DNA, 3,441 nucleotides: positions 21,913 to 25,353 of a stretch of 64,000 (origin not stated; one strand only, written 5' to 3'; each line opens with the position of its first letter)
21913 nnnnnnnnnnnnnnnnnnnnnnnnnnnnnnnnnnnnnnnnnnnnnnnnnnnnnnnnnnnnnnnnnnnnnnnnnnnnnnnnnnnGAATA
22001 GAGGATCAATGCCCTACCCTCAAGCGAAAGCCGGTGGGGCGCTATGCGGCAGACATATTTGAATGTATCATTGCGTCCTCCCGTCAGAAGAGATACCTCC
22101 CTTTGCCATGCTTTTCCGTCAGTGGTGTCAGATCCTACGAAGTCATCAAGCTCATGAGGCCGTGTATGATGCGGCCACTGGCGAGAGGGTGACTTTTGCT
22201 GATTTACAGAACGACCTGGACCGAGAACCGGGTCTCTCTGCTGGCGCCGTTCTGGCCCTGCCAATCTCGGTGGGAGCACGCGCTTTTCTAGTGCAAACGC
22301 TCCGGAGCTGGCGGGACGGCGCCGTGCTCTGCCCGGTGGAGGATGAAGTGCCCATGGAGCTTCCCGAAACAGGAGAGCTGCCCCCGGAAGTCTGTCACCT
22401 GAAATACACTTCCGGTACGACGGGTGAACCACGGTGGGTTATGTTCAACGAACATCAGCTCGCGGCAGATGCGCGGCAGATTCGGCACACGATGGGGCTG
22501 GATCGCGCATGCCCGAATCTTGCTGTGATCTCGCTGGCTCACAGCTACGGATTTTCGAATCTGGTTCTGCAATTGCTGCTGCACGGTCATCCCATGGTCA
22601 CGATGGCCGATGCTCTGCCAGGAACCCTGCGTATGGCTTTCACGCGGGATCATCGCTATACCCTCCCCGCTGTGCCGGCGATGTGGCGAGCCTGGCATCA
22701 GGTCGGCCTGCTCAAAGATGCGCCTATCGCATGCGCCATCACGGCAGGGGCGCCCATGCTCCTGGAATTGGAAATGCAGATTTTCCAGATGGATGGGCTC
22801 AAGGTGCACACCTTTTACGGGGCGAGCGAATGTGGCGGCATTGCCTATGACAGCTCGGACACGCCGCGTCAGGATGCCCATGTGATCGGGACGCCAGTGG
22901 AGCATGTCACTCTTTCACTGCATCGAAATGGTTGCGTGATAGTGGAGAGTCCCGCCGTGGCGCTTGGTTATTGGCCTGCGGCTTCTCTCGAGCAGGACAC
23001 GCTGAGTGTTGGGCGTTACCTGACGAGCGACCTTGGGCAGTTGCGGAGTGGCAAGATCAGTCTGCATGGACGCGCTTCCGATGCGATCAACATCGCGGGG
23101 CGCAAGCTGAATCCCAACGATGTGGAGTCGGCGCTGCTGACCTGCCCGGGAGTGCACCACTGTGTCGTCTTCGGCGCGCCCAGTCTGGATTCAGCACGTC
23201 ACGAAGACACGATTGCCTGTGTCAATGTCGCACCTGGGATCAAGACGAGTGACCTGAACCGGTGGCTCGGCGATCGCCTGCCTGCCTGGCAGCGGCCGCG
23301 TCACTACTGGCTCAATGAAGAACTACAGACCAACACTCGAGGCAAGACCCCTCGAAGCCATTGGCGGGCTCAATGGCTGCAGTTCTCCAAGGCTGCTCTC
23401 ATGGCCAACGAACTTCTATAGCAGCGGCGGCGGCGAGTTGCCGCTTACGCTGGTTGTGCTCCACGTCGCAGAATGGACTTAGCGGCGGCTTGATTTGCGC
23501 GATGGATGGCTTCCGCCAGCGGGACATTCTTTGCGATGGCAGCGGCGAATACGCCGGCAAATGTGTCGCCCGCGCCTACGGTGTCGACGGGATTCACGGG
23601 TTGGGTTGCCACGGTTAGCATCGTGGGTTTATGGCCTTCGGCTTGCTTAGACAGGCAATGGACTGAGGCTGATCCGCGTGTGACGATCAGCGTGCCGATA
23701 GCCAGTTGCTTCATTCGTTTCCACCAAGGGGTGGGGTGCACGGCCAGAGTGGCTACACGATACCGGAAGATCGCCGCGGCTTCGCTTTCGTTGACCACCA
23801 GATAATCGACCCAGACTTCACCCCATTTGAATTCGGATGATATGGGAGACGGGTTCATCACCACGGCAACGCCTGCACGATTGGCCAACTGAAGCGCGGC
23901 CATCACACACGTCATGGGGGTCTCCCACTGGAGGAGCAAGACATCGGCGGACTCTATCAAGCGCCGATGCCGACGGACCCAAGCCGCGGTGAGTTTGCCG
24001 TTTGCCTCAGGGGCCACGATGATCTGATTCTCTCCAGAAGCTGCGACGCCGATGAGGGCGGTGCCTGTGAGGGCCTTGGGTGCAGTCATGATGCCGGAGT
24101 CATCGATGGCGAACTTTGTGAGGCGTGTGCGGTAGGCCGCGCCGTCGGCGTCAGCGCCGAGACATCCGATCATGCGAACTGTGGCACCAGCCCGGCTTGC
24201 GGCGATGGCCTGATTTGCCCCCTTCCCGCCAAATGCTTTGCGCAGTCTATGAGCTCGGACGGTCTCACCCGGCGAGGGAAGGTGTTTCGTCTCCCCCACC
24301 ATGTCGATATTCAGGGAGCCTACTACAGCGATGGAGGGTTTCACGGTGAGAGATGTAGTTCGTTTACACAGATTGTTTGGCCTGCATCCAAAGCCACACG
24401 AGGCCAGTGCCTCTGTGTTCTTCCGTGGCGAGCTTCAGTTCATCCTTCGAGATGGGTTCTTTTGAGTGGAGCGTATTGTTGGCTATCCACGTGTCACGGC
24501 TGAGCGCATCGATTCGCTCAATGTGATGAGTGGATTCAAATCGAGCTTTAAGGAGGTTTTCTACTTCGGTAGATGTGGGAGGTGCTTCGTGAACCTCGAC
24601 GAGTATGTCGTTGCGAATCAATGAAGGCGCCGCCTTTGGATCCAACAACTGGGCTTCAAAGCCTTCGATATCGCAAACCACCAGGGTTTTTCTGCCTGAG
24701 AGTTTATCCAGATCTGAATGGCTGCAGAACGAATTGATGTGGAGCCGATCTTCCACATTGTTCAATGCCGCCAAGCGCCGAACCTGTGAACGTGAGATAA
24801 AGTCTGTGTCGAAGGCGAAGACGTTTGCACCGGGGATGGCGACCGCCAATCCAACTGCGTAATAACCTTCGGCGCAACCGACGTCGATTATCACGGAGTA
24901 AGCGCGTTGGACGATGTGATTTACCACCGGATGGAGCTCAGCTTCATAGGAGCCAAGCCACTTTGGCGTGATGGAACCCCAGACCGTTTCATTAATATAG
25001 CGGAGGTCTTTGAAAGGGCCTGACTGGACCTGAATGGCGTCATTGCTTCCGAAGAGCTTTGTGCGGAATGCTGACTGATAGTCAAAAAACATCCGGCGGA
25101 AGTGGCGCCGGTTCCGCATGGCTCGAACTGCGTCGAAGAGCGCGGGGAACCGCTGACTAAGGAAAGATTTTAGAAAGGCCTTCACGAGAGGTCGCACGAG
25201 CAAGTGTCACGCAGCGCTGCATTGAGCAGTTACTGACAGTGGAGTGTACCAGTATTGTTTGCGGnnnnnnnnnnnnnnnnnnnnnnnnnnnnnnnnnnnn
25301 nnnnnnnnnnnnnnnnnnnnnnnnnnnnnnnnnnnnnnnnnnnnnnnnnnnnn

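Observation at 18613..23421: Compact type II PKS/FAS-like cassette, including a Cys-less ketosynthase partner, possibly for a specialised lipid or polyene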

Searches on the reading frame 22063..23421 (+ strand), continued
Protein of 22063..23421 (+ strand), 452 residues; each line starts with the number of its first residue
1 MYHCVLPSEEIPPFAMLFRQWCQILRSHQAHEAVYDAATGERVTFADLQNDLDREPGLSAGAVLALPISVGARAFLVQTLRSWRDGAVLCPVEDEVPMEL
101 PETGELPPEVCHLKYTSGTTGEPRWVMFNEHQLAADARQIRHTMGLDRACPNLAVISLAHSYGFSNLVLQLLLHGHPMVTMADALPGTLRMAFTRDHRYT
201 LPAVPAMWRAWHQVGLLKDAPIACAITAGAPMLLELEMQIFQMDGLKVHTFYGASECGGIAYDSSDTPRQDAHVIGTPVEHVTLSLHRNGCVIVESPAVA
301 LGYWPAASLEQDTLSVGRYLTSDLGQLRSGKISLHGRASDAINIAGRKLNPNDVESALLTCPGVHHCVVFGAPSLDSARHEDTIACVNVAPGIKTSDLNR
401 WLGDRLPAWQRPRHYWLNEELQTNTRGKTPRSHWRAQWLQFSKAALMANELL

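Call 92: fold_search(model_id=the predicted structure, library=pdb)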
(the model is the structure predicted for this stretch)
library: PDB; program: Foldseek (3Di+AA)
matches with E <= 10: 1232; with E <= 0.001: 648
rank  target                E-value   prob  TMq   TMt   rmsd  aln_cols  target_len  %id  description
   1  5ie0_A                2.3e-28  1.00  0.65  0.57  11.3       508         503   19  Crystal structure of a plant enzyme (released 2016-12-07)
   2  3r44                  3.1e-28  1.00  0.65  0.57  11.2       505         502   18  Mycobacterium tuberculosis fatty acyl CoA synthetase (released 2012-02-08)
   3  5ie2_A                3.5e-28  1.00  0.66  0.57  11.1       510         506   19  Crystal structure of a plant enzyme (released 2016-12-07)
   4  5ie3_A                5.6e-28  1.00  0.66  0.58  11.1       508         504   19  Crystal structure of a plant enzyme (released 2016-12-07)
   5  4fuq_C                1.5e-27  1.00  0.64  0.57  11.7       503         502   20  Crystal structure of apo MatB from Rhodopseudomonas palustris (released 2012-07-25)
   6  5x8f_D                3.5e-27  1.00  0.66  0.60   7.5       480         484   20  Ternary complex structure of a double mutant I454RA456K of o-Succinylbenzoate CoA Synthetase (MenE) from Bacillus Subt (released 2017-06-07)
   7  4fuq_D                3.5e-27  1.00  0.64  0.56  12.1       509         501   19  Crystal structure of apo MatB from Rhodopseudomonas palustris (released 2012-07-25)
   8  6qjz                  3.7e-27  1.00  0.67  0.59   7.8       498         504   17  Identificationand Characterization of an Oxalylfrom Grass pea (Lathyrus sativusCoA-Synthetase L.) (released 2020-08-26)
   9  4fut                  4.7e-27  1.00  0.66  0.58  11.1       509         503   19  Crystal structure of ATP bound MatB from Rhodopseudomonas palustris (released 2012-07-25)
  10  5x8f_A                4.9e-27  1.00  0.66  0.61   7.4       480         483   20  Ternary complex structure of a double mutant I454RA456K of o-Succinylbenzoate CoA Synthetase (MenE) from Bacillus Subt (released 2017-06-07)
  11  4fuq_A                5.6e-27  1.00  0.64  0.56  11.8       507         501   19  Crystal structure of apo MatB from Rhodopseudomonas palustris (released 2012-07-25)
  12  5x8g_D                7.5e-27  1.00  0.66  0.60   7.5       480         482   20  Binary complex structure of a double mutant I454RA456K of o-Succinylbenzoate CoA Synthetase (MenE) from Bacillus Subti (released 2017-06-07)
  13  4gxr                  7.5e-27  1.00  0.65  0.57  11.4       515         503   18  Structure of ATP bound RpMatB-BxBclM chimera B3 (released 2012-10-24)
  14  4gxq_A                1.9e-26  1.00  0.65  0.57  11.3       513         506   18  Crystal Structure of ATP bound RpMatB-BxBclM chimera B1 (released 2012-10-24)
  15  6nj0                  2.9e-26  1.00  0.60  0.60  11.2       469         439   19  Wild-type E. coli MenE with bound m phenylether-linked analogue of OSB-AMS (released 2019-04-10)
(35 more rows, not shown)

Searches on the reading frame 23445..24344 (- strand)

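Call 4: search_protein_families(library=pfam, proteins=[window:23445-24344:-], max_evalue=0.01)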
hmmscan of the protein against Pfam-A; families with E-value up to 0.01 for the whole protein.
window:23445-24344:- (299 aa): 2 families
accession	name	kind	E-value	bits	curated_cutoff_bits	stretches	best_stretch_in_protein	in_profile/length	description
PF00294.29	PfkB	-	6.9e-52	177.1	25.8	1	3-297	2-296/302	pfkB family carbohydrate kinase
PF08543.17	Phos_pyr_kin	-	7.7e-05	22.6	27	1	186-291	127-232/246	Phosphomethylpyrimidine kinase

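Call 5: search_protein_families(library=ncbifam, proteins=[window:23445-24344:-], max_evalue=0.01)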
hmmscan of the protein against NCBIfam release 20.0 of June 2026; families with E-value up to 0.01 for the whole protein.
window:23445-24344:- (299 aa): 22 families
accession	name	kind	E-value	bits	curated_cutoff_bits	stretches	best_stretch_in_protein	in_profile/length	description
TIGR02152.1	D_ribokin_bact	equivalog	1.5e-77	260.8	299.65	1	5-298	1-288/298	ribokinase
NF008353.0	PRK11142.1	equivalog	6.8e-69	232.7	341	1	4-299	4-292/307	ribokinase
NF053626.1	RibKinHalex1628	equivalog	2.6e-22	79.6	330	1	5-297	4-279/293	ATP-dependent ribose-1-phosphate kinase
TIGR04382.1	myo_inos_iolC_N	equivalog_domain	3.7e-21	75.7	300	1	7-296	6-295/309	5-dehydro-2-deoxygluconokinase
TIGR02198.1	rfaE_dom_I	equivalog_domain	3.4e-17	62.5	345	1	4-297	9-303/315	D-glycero-beta-D-manno-heptose-7-phosphate kinase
NF008454.0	PRK11316.1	equivalog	1.1e-14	53.9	521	1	5-295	13-299/475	bifunctional D-glycero-beta-D-manno-heptose-7-phosphate kinase/D-glycero-beta-D-manno-heptose 1-phosphate adenylyltransferase HldE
TIGR03168.1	1-PFK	subfamily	7.5e-14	51.3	216.4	2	185-296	183-287/305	hexose kinase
TIGR03828.1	pfkB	equivalog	7.8e-13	48.1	292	2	185-296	183-287/305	1-phosphofructokinase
NF049991.1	TagKinase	equivalog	1.5e-12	47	420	2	50-136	52-138/321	tagatose kinase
NF006957.1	PRK09434.1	equivalog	2.5e-12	46.9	450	1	33-296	21-292/302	fructokinase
NF041134.1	R1P_kin_Thcocales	equivalog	3.4e-11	43.1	500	1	6-282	4-254/291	ADP-dependent ribose-1-phosphate kinase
NF041164.1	NucKinThplmales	equivalog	8.6e-11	41.6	450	2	5-65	4-64/295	nucleoside kinase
NF047869.1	myo_kin_aldol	exception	1.1e-09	37.2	600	2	6-115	10-115/586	bifunctional 5-dehydro-2-deoxygluconokinase/5-dehydro-2-deoxyphosphogluconate aldolase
NF007321.0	PRK09813.1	equivalog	5.7e-09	35.8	247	1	242-295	206-259/261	fructoselysine 6-kinase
NF040938.1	KDG_KDGal_kin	equivalog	1.1e-08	34.5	400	1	179-297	184-290/305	bifunctional 2-dehydro-3-deoxygluconokinase/2-dehydro-3-deoxygalactonokinase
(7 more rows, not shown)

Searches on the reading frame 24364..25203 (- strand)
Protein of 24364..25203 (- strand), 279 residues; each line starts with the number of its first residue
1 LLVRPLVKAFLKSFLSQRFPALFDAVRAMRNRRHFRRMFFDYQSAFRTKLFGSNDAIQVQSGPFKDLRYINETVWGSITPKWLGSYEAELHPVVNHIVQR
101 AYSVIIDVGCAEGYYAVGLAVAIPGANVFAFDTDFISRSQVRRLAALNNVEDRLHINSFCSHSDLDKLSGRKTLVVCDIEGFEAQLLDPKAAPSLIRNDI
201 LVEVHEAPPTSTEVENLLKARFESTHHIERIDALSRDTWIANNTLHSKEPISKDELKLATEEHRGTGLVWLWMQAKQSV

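Call 4: search_protein_families(library=pfam, proteins=[window:24364-25203:-], max_evalue=0.01)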
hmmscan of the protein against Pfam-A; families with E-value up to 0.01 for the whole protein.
window:24364-25203:- (279 aa): 3 families
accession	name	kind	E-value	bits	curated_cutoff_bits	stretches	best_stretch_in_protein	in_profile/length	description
PF06325.19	PrmA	-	0.0022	18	22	1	98-179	159-234/296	Ribosomal protein L11 methyltransferase (PrmA)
PF02390.23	Methyltransf_4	-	0.0041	17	24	0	103-140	3-40/173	Putative methyltransferase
PF05175.20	MTS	-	0.0081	16.2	23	0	94-156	24-85/170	Methyltransferase small domain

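Call 5: search_protein_families(library=ncbifam, proteins=[window:24364-25203:-], max_evalue=0.01)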
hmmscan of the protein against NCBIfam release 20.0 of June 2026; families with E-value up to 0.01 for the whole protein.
window:24364-25203:- (279 aa): 5 families
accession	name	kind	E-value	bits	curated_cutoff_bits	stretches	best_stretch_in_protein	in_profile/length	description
TIGR01444.1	fkbM_fam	subfamily_domain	2e-06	28.3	37.7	1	104-154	1-50/143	FkbM family methyltransferase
TIGR00406.1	prmA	equivalog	0.00024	20.6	183.15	1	96-179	155-233/288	50S ribosomal protein L11 methyltransferase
TIGR04543.1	ketoArg_3Met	equivalog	0.00037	19.7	425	1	99-166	147-214/336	2-ketoarginine methyltransferase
NF001786.0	PRK00517.2-4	equivalog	0.0044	16.2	327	1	101-151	143-191/277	50S ribosomal protein L11 methyltransferase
NF008300.0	PRK11088.1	equivalog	0.0099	15.4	303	0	93-142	77-126/272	23S rRNA (guanine(745)-N(1))-methyltransferase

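Call 98: search_protein_families(library=padloc, proteins=[window:24364-25203:-], max_evalue=0.001)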
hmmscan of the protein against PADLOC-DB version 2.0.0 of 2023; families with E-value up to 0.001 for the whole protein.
window:24364-25203:- (279 aa): 1 family
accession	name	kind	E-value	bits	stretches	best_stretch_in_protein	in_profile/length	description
PDLC04134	mad2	-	0.00069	16.6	1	99-156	289-341/492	mads_2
